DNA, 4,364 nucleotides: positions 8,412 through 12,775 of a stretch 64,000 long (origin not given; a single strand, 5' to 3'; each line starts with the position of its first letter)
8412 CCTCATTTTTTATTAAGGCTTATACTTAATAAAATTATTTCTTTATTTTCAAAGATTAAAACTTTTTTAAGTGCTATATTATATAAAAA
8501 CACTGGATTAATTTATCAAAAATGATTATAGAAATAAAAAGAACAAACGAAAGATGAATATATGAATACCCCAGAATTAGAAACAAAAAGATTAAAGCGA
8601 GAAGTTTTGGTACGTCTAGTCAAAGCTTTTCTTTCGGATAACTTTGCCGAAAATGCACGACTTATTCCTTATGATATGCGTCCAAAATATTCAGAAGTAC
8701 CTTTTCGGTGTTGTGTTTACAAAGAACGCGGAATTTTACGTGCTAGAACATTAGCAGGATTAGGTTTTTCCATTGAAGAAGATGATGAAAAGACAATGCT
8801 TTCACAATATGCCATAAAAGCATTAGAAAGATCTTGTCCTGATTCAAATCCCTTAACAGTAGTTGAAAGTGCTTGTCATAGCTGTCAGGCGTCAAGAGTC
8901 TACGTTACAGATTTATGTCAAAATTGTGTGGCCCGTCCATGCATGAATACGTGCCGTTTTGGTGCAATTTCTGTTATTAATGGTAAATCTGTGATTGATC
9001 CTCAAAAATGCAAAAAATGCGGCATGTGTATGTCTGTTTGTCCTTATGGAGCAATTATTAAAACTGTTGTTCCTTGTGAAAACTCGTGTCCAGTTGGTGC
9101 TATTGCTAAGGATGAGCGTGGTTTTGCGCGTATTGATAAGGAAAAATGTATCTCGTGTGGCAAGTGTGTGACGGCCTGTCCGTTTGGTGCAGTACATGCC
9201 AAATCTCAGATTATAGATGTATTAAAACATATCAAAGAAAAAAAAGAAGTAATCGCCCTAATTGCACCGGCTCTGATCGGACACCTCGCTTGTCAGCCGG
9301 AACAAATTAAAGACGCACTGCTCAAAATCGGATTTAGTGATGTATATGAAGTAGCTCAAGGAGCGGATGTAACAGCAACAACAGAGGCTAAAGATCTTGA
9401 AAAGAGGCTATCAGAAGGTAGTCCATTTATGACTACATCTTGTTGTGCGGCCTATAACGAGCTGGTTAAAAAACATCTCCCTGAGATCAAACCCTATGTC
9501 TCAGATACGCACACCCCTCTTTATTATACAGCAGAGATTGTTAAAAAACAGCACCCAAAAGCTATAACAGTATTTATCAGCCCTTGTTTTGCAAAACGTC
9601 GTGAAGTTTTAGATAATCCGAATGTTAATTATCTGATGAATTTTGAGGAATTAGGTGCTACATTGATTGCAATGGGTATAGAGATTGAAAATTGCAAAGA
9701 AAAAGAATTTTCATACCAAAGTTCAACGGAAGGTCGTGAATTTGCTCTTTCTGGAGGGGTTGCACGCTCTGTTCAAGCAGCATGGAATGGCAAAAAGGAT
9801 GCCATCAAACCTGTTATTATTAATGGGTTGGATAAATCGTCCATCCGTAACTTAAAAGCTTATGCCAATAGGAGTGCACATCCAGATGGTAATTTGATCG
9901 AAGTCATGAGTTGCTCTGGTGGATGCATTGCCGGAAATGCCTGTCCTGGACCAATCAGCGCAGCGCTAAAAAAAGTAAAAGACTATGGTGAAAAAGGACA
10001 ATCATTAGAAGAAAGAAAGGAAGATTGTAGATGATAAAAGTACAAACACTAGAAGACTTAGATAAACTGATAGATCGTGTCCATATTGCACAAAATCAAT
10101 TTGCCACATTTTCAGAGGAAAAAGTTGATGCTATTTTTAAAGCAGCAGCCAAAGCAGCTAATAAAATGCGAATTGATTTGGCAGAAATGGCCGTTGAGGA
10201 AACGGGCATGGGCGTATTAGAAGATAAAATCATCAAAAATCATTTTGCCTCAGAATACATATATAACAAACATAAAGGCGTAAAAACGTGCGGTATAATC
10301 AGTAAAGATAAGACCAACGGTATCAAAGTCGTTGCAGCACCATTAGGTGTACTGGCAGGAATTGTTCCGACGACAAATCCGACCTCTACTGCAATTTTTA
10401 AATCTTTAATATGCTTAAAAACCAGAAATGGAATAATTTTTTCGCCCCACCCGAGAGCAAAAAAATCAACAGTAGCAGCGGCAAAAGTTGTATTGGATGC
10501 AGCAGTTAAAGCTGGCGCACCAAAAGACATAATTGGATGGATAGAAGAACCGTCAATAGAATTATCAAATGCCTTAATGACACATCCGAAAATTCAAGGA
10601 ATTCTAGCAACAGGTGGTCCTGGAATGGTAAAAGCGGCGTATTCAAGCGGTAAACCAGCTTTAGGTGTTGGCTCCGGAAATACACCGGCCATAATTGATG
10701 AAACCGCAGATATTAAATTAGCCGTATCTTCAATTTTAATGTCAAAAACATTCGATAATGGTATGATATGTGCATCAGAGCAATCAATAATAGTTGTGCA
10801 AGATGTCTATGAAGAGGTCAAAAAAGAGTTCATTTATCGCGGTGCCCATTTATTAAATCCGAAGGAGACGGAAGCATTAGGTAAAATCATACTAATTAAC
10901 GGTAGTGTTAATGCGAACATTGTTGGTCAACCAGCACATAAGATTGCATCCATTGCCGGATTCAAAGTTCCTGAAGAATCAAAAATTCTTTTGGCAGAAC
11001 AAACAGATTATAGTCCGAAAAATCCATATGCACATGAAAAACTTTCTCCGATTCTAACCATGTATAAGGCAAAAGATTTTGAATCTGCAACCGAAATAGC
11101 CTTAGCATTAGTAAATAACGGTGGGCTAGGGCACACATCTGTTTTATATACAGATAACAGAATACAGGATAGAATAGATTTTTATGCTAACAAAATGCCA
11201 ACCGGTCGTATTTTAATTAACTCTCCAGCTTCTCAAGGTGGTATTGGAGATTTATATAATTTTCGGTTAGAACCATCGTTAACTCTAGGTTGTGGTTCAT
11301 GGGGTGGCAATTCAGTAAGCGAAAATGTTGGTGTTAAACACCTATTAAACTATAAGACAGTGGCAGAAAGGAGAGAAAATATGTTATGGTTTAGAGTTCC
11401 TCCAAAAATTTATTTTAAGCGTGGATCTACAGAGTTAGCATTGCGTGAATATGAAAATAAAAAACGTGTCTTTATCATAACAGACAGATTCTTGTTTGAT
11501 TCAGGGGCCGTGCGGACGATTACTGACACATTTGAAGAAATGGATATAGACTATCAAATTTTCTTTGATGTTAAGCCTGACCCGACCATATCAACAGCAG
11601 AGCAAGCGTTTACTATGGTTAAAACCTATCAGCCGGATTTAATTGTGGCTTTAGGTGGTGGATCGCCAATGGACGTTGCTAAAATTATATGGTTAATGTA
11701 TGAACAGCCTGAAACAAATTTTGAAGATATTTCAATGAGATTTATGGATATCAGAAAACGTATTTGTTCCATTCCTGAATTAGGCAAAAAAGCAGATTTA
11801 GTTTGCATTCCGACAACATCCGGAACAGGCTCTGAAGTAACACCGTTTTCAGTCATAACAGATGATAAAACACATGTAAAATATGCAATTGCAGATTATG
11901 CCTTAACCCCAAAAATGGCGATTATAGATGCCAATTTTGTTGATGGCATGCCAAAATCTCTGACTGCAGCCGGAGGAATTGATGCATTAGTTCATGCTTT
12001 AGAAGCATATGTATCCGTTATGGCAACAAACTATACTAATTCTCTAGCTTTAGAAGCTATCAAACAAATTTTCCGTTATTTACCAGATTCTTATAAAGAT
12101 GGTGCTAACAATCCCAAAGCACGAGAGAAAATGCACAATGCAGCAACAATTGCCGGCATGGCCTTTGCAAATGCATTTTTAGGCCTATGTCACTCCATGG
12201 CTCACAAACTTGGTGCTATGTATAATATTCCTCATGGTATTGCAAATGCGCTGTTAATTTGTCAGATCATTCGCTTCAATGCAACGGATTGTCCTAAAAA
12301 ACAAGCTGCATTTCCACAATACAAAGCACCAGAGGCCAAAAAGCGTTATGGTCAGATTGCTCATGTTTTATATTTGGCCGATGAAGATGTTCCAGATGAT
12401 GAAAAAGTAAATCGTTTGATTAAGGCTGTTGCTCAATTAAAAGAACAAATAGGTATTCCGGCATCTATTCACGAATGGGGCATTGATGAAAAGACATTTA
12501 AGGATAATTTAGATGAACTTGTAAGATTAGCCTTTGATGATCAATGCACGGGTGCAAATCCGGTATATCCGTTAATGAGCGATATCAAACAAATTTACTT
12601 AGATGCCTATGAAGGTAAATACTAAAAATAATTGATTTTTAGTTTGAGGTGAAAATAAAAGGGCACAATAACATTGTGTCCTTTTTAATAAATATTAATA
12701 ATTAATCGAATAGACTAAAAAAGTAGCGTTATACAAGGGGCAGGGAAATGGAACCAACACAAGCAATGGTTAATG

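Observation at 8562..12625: [FeFe]-hydrogenase-like Fe-S protein translationally coupled to adhE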

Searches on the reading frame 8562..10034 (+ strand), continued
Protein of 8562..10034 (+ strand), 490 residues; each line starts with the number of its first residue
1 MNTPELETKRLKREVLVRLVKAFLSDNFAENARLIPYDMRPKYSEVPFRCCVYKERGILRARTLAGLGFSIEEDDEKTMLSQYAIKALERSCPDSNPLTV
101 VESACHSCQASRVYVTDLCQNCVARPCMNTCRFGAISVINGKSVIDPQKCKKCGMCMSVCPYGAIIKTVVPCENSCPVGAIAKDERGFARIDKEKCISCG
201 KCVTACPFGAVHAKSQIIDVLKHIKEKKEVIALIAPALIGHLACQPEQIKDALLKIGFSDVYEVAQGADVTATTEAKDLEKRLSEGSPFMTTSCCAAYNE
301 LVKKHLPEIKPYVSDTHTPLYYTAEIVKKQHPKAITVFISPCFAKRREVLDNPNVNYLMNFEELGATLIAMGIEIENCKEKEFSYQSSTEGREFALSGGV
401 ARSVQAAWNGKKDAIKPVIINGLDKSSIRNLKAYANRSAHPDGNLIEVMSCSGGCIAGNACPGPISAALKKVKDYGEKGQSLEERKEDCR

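Call 53: find_encoding_contigs(protein=P0008, flank=8000, max_places=3)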
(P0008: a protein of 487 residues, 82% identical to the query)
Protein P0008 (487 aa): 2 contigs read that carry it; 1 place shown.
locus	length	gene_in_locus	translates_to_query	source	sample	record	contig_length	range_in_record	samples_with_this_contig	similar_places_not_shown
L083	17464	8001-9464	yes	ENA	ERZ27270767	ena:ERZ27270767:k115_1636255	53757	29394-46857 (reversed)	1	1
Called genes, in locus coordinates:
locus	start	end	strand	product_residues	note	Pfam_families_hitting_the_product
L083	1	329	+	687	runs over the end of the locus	PF02092:tRNA_synt_2f, PF05746:DALR_1 (weak)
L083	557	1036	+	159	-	PF01257:2Fe-2S_thioredx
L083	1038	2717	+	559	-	PF01257:2Fe-2S_thioredx (weak), PF01512:Complex1_51K, PF10531:SLBB (faint), PF10589:NADH_4Fe-4S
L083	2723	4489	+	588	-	PF00111:Fer2, PF13510:Fer2_4, PF10588:NADH-G_4Fe-4S_3, PF12838:Fer4_7 (weak), PF13187:Fer4_9 (weak), PF13237:Fer4_10 (weak), PF02906:Fe_hyd_lg_C, PF02256:Fe_hyd_SSU, +1 more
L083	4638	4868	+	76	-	PF01257:2Fe-2S_thioredx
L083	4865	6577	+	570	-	PF00037:Fer4 (faint), PF12838:Fer4_7 (weak), PF13183:Fer4_8 (faint), PF13187:Fer4_9 (weak), PF13237:Fer4_10, PF14697:Fer4_21 (weak), PF02906:Fe_hyd_lg_C, PF04060:FeS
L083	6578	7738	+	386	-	PF07228:SpoIIE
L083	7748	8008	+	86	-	PF01257:2Fe-2S_thioredx (weak)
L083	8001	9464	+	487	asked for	PF00037:Fer4, PF12837:Fer4_6, PF13237:Fer4_10, PF25160:LdpA_Fe-S-bd, PF12838:Fer4_7, PF00037:Fer4, PF12837:Fer4_6, PF02906:Fe_hyd_lg_C, +6 more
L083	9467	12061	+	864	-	PF00171:Aldedh, PF00465:Fe-ADH, PF13685:Fe-ADH_2 (weak), PF25137:ADH_Fe_C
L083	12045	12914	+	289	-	PF02129:Peptidase_S15, PF12146:Hydrolase_4, PF12697:Abhydrolase_6 (weak), PF20408:Abhydrolase_11 (faint), PF00561:Abhydrolase_1, PF00326:Peptidase_S9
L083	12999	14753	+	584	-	PF13292:DXP_synthase_N, PF00676:E1_dh (weak), PF02775:TPP_enzyme_C (weak), PF00456:Transketolase_N, PF02779:Transket_pyr, PF02780:Transketolase_C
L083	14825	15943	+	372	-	PF00478:IMPDH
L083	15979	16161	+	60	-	-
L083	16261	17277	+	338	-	PF25186:Tad4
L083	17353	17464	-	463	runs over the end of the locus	PF02554:CstA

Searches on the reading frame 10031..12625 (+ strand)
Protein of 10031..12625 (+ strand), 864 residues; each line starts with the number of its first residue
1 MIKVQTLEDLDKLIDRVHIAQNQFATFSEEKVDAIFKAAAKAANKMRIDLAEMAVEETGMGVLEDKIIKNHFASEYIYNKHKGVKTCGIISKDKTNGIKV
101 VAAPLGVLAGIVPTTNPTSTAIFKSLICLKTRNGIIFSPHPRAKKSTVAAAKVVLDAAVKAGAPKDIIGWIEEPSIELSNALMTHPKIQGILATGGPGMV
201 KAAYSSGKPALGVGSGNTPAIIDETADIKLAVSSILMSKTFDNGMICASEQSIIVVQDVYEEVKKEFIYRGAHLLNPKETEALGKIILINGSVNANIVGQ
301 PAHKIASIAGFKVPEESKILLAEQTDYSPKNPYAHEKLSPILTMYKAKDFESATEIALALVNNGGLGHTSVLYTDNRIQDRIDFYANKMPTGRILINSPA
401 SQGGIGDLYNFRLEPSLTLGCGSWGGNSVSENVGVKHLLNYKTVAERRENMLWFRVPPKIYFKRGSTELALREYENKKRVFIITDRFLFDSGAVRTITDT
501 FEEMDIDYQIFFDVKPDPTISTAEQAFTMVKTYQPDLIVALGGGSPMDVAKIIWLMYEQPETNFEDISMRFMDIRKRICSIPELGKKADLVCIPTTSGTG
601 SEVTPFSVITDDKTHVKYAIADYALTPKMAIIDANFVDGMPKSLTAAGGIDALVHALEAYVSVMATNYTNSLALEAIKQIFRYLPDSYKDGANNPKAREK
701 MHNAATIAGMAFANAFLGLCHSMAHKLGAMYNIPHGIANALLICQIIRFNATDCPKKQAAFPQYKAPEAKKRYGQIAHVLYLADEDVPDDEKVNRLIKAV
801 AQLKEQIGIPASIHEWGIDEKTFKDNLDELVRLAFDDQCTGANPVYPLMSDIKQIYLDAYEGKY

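Call 6: search_protein_families(library=pfam, proteins=[window:10031-12625:+])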
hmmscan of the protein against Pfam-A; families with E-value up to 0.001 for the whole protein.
window:10031-12625:+ (864 aa): 4 families
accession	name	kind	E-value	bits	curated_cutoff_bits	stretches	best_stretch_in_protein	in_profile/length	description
PF25137.1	ADH_Fe_C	-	1.1e-56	192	27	1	645-860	1-194/194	Fe-containing alcohol dehydrogenase family, C-terminal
PF00465.25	Fe-ADH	-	6e-47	159.8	31.3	1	457-633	1-167/168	Iron-containing alcohol dehydrogenase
PF00171.27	Aldedh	-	1.7e-30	106.4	23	1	5-270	26-292/461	Aldehyde dehydrogenase family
PF13685.12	Fe-ADH_2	-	8.9e-08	32.7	28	1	474-553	16-93/149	Iron-containing alcohol dehydrogenase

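Call 7: search_protein_families(library=ncbifam, proteins=[window:10031-12625:+])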
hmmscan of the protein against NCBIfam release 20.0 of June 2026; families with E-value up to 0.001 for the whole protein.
window:10031-12625:+ (864 aa): 54 families (the best 25 are shown)
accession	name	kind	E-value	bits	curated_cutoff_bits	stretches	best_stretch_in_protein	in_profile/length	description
NF010378.0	PRK13805.1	equivalog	0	1379.2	951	1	3-863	9-867/872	bifunctional acetaldehyde-CoA/alcohol dehydrogenase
TIGR02518.1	EutH_ACDH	equivalog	1.9e-158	528.3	620.1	1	8-446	8-443/488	acetaldehyde dehydrogenase (acetylating)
NF047625.1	AcylSulfactDhSauS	equivalog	1.3e-100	337.4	600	1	10-446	6-442/464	acylating sulfoacetaldehyde dehydrogenase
TIGR02638.1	lactal_redase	equivalog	5.3e-92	308.5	523.15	1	460-856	10-379/379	lactaldehyde reductase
NF007911.0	PRK10624.1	equivalog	5.7e-86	288.9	537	1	461-859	12-381/382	lactaldehyde reductase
NF041833.1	Fe_ADH_ErcA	equivalog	1.6e-82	277.7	550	1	457-859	8-381/382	alcohol dehydrogenase-like regulatory protein ErcA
NF011927.0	PRK15398.1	subfamily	6.5e-82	275.6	403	1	8-402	36-422/465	aldehyde dehydrogenase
NF007363.0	PRK09860.1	equivalog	4.1e-69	233.6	581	1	478-858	32-381/383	L-threonine dehydrogenase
NF053866.1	CholDhdGbsBBac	equivalog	5.9e-66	222.7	550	1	447-860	5-391/392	choline dehydrogenase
NF011998.0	PRK15454.1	equivalog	4.8e-57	193.5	556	1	454-757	24-317/395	ethanolamine utilization ethanol dehydrogenase EutG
NF058672.1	4HyButDHCUPNE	equivalog_domain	8.2e-56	189.8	500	1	462-855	12-373/378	4-hydroxybutyrate dehydrogenase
TIGR03405.1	Phn_Fe-ADH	equivalog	2.5e-48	164.7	423.7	1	509-764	53-302/355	iron-containing alcohol dehydrogenase PsrA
NF050025.1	SulfAcetaldRedSarD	equivalog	1.7e-47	162.1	700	1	477-763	30-304/385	sulfoacetaldehyde reductase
TIGR04266.1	NDMA_methanol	equivalog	2.7e-23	82.5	625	1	478-813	39-351/420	NDMA-dependent methanol dehydrogenase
NF042993.1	AlphKGSA_gudD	equivalog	3.5e-22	78.8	770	1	3-270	37-306/481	alpha-ketoglutaric semialdehyde dehydrogenase GucD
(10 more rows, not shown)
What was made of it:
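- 10031..12625 (+): adhE, the bifunctional acetaldehyde-CoA/alcohol dehydrogenase, 864 aa. Its start overlaps the hydrogenase stop (ATGA). NF010378 1379 bits, cut-off 951 (call 7); Aldedh, Fe-ADH and ADH_Fe_C domains (call 6)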
